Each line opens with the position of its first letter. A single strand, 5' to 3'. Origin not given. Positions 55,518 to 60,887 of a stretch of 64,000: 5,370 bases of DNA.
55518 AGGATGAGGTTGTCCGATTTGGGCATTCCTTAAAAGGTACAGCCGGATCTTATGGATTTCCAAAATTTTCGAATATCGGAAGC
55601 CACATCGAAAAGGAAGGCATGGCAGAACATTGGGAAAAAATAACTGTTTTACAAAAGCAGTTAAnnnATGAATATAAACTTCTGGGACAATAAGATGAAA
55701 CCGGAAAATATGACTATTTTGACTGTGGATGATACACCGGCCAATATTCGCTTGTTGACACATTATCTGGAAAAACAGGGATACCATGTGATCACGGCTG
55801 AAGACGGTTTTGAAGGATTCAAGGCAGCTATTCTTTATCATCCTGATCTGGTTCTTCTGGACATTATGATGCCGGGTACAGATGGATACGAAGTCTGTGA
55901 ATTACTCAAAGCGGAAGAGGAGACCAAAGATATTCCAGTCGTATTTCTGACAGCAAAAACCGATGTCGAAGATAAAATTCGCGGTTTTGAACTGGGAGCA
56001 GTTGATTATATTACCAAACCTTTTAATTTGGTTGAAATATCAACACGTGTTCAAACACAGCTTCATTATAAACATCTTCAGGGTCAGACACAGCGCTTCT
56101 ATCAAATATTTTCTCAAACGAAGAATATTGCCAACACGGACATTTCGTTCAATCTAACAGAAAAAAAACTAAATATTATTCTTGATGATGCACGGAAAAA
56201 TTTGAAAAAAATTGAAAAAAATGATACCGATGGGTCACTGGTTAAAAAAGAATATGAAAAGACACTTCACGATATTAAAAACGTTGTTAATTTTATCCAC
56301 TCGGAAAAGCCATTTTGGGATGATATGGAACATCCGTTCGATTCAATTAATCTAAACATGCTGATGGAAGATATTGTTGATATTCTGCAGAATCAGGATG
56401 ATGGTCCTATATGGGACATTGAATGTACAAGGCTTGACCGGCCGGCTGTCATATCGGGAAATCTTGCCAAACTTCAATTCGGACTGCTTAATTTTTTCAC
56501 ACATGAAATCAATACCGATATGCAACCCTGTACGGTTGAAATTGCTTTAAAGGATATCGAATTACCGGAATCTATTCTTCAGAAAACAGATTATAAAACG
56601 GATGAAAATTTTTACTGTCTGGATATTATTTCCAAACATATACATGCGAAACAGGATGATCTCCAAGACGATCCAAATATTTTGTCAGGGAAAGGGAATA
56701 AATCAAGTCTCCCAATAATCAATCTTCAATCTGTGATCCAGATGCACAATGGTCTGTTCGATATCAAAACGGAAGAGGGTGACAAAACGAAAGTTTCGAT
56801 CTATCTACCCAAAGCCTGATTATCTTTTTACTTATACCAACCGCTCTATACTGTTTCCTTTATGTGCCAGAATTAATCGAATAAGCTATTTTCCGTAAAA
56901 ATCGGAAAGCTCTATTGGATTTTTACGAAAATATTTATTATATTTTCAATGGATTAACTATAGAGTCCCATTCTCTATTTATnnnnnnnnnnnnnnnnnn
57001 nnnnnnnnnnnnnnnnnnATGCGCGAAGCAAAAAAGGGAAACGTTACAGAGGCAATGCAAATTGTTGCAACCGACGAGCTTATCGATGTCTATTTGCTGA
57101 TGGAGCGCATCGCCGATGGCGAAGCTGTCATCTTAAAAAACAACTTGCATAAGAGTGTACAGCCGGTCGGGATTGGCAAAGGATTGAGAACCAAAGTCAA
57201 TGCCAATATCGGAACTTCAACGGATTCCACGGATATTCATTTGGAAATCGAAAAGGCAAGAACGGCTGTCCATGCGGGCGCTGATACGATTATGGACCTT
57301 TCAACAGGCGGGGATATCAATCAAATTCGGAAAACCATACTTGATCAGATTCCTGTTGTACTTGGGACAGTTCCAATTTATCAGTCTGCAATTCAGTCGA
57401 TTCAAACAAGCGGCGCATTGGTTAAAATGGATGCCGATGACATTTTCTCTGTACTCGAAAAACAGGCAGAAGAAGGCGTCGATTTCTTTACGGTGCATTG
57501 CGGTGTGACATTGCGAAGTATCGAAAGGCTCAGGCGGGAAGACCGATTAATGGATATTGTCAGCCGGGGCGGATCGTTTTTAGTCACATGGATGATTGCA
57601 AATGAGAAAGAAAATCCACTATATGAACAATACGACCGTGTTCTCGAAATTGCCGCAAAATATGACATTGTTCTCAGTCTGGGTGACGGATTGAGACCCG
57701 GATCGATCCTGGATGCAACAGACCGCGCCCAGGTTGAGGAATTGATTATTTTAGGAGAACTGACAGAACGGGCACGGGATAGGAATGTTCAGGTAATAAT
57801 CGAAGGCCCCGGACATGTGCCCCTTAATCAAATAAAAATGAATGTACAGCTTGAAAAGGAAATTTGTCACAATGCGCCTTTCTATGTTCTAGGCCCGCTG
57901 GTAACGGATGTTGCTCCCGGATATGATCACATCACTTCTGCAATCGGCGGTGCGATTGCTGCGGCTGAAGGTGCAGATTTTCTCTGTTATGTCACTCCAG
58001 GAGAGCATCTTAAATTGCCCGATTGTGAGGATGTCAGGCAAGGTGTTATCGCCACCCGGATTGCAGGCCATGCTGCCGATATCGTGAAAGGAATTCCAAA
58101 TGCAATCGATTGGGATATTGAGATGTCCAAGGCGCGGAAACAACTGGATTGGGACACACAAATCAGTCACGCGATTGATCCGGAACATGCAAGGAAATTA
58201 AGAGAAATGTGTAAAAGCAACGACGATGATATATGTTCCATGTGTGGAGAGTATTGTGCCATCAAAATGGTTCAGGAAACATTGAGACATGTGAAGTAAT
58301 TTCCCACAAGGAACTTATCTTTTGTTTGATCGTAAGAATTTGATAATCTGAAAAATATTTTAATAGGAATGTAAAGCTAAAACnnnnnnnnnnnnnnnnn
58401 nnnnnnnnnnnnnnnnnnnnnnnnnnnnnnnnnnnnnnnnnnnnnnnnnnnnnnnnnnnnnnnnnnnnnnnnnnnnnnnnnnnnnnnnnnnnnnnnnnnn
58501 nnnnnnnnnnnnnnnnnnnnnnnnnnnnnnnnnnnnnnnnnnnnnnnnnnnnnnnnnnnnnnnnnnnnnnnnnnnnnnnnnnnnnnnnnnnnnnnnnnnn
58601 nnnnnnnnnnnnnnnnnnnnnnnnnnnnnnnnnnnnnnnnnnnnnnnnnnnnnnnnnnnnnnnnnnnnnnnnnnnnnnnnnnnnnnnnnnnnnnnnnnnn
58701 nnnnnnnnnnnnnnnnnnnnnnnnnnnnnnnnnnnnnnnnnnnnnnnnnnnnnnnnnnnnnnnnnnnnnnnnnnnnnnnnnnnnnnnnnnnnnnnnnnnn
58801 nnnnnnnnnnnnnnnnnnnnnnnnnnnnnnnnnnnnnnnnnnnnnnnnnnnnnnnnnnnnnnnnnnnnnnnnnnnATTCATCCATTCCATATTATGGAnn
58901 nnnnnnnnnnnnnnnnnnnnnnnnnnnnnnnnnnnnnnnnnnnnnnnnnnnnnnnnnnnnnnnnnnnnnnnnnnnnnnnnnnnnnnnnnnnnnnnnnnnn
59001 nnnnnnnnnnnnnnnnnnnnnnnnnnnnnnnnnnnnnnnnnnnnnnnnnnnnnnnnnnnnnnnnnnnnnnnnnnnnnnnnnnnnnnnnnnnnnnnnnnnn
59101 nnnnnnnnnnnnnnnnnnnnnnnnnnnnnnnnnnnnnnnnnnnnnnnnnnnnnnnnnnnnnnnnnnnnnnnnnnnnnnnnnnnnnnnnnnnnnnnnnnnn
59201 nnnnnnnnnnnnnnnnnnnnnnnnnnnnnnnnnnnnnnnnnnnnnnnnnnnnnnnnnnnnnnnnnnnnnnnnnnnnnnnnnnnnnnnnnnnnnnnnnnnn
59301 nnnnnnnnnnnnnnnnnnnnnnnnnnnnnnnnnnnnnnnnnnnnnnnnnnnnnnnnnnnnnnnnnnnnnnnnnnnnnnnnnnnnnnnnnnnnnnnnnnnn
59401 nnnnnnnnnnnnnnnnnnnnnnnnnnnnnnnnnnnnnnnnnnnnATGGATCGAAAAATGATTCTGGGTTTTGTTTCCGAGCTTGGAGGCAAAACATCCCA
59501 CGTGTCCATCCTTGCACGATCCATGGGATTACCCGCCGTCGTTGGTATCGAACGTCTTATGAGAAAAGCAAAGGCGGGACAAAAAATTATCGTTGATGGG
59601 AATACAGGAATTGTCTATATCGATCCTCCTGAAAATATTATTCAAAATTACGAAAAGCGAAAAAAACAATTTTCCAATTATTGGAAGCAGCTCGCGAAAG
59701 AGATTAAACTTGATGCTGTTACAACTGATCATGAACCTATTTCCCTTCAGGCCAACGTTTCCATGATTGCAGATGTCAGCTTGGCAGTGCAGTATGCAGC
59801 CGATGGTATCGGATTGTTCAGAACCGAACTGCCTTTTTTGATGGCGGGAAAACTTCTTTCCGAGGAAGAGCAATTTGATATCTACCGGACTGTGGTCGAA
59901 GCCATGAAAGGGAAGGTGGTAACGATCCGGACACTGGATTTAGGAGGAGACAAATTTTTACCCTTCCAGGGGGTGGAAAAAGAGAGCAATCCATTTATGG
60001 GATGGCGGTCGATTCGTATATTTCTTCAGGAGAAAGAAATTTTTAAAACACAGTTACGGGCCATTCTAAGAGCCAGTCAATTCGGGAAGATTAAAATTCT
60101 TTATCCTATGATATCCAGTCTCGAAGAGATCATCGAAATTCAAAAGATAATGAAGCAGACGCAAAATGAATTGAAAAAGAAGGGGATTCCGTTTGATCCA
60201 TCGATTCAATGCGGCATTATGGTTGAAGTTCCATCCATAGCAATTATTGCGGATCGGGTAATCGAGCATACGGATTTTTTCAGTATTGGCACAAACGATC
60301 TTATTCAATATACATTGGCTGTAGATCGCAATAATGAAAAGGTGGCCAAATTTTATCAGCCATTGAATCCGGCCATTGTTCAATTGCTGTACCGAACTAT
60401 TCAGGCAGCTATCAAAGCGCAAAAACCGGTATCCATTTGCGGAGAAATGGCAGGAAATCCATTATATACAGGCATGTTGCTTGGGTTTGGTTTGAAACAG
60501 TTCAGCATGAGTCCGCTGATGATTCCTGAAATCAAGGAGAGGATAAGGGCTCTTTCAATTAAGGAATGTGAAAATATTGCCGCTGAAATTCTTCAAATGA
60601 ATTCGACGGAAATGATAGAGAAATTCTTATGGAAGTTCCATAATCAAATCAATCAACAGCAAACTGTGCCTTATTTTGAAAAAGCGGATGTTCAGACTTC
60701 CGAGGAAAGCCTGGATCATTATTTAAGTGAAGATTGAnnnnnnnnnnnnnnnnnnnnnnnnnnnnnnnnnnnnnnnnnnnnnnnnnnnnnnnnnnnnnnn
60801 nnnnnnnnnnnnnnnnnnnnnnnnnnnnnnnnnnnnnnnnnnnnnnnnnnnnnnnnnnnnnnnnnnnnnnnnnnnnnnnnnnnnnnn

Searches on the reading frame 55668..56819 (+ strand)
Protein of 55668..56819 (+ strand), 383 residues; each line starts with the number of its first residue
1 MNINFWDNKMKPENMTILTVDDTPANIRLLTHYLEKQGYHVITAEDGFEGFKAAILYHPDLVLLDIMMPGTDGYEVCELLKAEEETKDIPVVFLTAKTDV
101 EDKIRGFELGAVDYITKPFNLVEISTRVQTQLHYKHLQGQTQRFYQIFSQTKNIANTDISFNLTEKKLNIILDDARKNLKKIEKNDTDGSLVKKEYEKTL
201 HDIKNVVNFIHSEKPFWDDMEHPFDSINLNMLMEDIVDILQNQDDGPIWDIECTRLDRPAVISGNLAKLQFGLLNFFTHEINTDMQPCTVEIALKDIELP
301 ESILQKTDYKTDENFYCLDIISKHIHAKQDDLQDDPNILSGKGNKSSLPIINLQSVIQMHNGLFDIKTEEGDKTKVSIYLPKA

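Call 26: search_protein_families(library=pfam, proteins=[window:55668-56819:+], max_evalue=0.0001)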
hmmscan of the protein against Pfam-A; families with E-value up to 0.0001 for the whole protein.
window:55668-56819:+ (383 aa): 1 family
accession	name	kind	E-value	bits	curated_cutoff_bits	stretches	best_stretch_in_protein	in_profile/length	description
PF00072.30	Response_reg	-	5.4e-29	101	30.2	1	17-128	1-110/111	Response regulator receiver domain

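Call 103: search_protein_families(library=ncbifam, proteins=[window:55668-56819:+], max_evalue=0.001)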
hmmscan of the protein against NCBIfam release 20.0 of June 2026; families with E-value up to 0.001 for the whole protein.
window:55668-56819:+ (383 aa): 97 families (the best 25 are shown)
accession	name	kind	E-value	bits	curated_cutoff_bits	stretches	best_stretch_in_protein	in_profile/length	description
NF007135.0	PRK09581.1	equivalog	3e-39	135.1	474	1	16-204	4-196/457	PleD family two-component system response regulator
NF045944.1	ResRegRpaBCyano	equivalog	1.2e-32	113.2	330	1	18-145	1-124/229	response regulator transcription factor RpaB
TIGR02154.1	PhoB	equivalog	6.2e-32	110.7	296.2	1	15-136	3-124/226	phosphate regulon transcriptional regulator PhoB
NF053854.1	RespRegPhoBBctds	equivalog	1.4e-31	109.6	270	1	17-183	1-160/225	two-component system response regulator PhoB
NF040689.1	MtrAB_MtrA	equivalog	4.1e-30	104.8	300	1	17-171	1-155/219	MtrAB system response regulator MtrA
TIGR01387.1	cztR_silR_copR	subfamily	5.1e-29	101.5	279.2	1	17-170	1-155/218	heavy metal response regulator transcription factor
NF040534.1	resp_reg_YycF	equivalog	5.2e-29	101.2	340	1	16-142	2-125/231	response regulator YycF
NF033120.0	vanR_FM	exception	5.8e-28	98.1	460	1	14-135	3-121/231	vancomycin resistance response regulator transcription factor, VanR-F/VanR-M family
NF007005.1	PRK09468.1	equivalog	4.3e-27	95.1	331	1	14-167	3-150/237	osmolarity response regulator transcription factor OmpR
NF033117.2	vanR_ACDEGLN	exception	2e-26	93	350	1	17-143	1-125/226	VanR-ABDEGLN family response regulator transcription factor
NF051850.1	RespRegRprY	equivalog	1e-25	90.5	370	1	13-163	3-152/234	response regulator transcription factor RprY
NF007982.1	PRK10710.1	equivalog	1.5e-25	90.1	380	1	11-142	4-132/235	envelope stress response regulator BaeR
NF008567.0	PRK11517.1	equivalog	4e-25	88.5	353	1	15-171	1-156/223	response regulator transcription factor HprR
NF008296.0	PRK11083.1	equivalog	4.5e-25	88.4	273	1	14-161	3-147/228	two-component system response regulator CreB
NF041733.1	resp_reg_CseB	equivalog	1.8e-23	83.1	350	1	16-162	2-145/228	two-component system response regulator CseB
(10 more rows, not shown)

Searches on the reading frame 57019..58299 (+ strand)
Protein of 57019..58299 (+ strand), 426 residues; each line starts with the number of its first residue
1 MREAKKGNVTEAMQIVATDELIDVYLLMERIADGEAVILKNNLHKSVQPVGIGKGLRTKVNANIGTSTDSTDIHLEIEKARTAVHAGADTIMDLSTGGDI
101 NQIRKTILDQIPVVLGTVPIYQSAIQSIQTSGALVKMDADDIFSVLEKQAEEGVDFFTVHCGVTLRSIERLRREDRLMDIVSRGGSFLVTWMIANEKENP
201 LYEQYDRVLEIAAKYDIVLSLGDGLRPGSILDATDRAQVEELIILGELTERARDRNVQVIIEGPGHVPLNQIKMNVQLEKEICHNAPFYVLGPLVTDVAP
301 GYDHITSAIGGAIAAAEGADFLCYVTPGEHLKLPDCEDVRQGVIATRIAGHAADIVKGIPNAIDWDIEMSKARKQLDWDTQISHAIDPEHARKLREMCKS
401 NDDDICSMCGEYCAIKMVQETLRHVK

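Call 26: search_protein_families(library=pfam, proteins=[window:57019-58299:+], max_evalue=0.0001)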
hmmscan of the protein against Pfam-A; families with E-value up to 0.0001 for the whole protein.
window:57019-58299:+ (426 aa): 1 family
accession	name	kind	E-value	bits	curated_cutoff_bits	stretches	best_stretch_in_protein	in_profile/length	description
PF01964.24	ThiC_Rad_SAM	-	1.5e-198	660.2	25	1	1-420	3-420/420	Radical SAM ThiC family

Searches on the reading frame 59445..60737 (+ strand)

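Call 26: search_protein_families(library=pfam, proteins=[window:59445-60737:+], max_evalue=0.0001)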
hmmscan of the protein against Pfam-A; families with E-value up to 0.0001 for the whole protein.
window:59445-60737:+ (430 aa): 2 families
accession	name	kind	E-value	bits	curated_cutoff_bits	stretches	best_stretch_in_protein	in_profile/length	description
PF02896.24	PEP-utilizers_C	-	3.6e-107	358.3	22.8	1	82-370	3-291/293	PEP-utilising enzyme, PEP-binding domain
PF00391.29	PEP-utilizers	-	4.1e-17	62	23.1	1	5-55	22-72/72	PEP-utilising enzyme, mobile domain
